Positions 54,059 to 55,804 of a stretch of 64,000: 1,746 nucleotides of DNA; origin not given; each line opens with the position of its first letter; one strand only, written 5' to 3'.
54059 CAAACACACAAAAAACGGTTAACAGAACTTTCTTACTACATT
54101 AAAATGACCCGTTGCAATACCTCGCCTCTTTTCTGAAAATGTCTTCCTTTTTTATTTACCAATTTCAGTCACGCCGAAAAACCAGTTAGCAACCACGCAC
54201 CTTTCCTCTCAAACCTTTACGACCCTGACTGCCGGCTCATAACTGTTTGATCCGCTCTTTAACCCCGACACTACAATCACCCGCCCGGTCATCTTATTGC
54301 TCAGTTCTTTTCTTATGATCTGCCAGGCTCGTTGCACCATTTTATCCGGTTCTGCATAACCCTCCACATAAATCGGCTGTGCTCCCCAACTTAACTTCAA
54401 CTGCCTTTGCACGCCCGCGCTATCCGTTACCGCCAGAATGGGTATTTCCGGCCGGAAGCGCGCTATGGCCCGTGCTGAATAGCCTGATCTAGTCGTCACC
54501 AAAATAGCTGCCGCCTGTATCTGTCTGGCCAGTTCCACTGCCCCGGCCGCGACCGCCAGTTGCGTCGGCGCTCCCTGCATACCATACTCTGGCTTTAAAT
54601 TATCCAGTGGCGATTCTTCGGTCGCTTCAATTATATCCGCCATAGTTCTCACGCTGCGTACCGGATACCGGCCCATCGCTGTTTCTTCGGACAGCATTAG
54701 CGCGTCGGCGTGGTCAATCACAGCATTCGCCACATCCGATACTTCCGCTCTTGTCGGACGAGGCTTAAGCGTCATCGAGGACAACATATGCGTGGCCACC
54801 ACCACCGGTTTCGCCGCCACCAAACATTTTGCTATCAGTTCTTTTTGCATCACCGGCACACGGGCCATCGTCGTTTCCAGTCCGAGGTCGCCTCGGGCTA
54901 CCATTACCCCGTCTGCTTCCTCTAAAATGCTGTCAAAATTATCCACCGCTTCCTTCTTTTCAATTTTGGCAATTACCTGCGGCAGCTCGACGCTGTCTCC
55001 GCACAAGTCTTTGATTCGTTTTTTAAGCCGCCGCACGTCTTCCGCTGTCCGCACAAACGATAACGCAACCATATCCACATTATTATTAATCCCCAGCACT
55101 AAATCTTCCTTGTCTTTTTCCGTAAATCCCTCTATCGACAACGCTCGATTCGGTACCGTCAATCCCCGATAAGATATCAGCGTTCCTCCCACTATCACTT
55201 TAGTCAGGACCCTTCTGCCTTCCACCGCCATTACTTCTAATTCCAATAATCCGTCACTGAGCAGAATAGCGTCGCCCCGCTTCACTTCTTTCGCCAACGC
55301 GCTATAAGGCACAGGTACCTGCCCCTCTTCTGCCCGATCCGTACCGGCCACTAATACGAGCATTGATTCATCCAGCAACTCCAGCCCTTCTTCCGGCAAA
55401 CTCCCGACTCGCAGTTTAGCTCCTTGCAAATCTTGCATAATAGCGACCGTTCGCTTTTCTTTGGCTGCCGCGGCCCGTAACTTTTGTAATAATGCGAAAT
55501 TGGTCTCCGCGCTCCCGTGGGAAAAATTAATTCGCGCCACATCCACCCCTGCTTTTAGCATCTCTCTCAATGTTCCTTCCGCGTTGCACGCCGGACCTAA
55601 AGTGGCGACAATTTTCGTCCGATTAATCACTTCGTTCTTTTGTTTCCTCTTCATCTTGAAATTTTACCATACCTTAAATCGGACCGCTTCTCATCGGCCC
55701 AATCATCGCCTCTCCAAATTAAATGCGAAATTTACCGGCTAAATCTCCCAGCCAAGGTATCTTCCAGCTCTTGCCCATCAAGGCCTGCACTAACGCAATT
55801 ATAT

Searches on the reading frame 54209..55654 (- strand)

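Call 91: search_protein_families(library=pfam, proteins=[window:54209-55654:-], max_evalue=0.0001)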
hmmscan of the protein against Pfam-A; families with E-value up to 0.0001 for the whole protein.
window:54209-55654:- (481 aa): 2 families
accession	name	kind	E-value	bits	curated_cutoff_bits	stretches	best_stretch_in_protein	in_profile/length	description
PF00224.27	PK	-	1.9e-103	346.4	30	1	11-335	2-328/328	Pyruvate kinase, barrel domain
PF02887.21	PK_C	-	7.7e-25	87.7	28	1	367-470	2-105/114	Pyruvate kinase, alpha/beta domain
